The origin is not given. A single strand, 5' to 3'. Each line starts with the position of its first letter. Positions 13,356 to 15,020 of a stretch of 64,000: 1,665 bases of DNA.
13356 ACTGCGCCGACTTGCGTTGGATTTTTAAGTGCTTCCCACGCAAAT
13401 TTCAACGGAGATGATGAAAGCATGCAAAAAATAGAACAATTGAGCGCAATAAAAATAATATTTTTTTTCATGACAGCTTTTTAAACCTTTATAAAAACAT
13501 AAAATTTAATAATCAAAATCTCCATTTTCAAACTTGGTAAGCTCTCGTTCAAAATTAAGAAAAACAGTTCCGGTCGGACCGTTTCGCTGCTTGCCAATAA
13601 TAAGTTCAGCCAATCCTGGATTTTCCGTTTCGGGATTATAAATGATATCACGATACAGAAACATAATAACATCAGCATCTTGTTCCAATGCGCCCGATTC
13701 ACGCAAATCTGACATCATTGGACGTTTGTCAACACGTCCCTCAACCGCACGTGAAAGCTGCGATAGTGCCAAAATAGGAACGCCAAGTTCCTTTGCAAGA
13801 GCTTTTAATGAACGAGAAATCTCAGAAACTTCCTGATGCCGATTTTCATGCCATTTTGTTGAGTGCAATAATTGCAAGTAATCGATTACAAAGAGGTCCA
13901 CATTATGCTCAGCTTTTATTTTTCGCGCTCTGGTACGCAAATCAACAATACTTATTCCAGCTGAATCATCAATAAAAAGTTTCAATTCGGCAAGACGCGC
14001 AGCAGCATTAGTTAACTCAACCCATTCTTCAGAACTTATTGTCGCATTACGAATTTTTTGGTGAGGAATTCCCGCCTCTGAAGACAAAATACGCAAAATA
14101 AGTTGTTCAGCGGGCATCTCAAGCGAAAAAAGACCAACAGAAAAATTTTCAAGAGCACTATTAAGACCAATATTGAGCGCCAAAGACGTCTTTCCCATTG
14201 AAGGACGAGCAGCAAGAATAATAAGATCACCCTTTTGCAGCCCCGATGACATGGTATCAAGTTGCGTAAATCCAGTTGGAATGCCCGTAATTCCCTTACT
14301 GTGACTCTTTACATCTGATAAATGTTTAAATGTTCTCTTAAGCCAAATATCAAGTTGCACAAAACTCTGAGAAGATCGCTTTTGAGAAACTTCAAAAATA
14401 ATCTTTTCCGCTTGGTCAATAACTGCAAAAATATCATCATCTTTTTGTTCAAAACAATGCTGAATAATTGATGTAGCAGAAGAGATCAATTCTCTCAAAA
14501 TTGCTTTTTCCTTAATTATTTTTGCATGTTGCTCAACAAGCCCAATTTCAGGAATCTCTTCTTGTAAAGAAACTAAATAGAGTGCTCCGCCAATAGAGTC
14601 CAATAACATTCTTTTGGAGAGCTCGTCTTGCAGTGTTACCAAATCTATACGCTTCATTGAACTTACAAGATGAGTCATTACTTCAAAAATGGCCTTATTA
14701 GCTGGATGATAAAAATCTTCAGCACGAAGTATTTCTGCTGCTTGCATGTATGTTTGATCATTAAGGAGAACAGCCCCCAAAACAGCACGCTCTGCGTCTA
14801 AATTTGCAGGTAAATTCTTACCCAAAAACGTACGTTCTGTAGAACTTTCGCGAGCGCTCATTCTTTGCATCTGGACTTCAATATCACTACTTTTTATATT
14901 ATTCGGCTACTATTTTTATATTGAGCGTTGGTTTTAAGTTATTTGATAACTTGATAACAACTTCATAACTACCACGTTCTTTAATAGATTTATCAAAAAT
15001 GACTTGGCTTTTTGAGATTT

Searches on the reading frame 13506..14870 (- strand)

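Call 77: search_protein_families(library=pfam, proteins=[window:13506-14870:-], max_evalue=0.00001)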
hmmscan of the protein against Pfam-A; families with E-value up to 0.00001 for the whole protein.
window:13506-14870:- (454 aa): 3 families
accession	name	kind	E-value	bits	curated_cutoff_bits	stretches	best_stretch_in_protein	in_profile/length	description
PF03796.21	DnaB_C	-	2.5e-105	351.9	27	1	196-449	1-255/255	DnaB-like helicase C terminal domain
PF00772.26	DnaB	-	2.7e-28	98.5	23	1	20-121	2-103/103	DnaB-like helicase N terminal domain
PF13481.12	AAA_25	-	3.4e-13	50.1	27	1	210-372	28-190/195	AAA domain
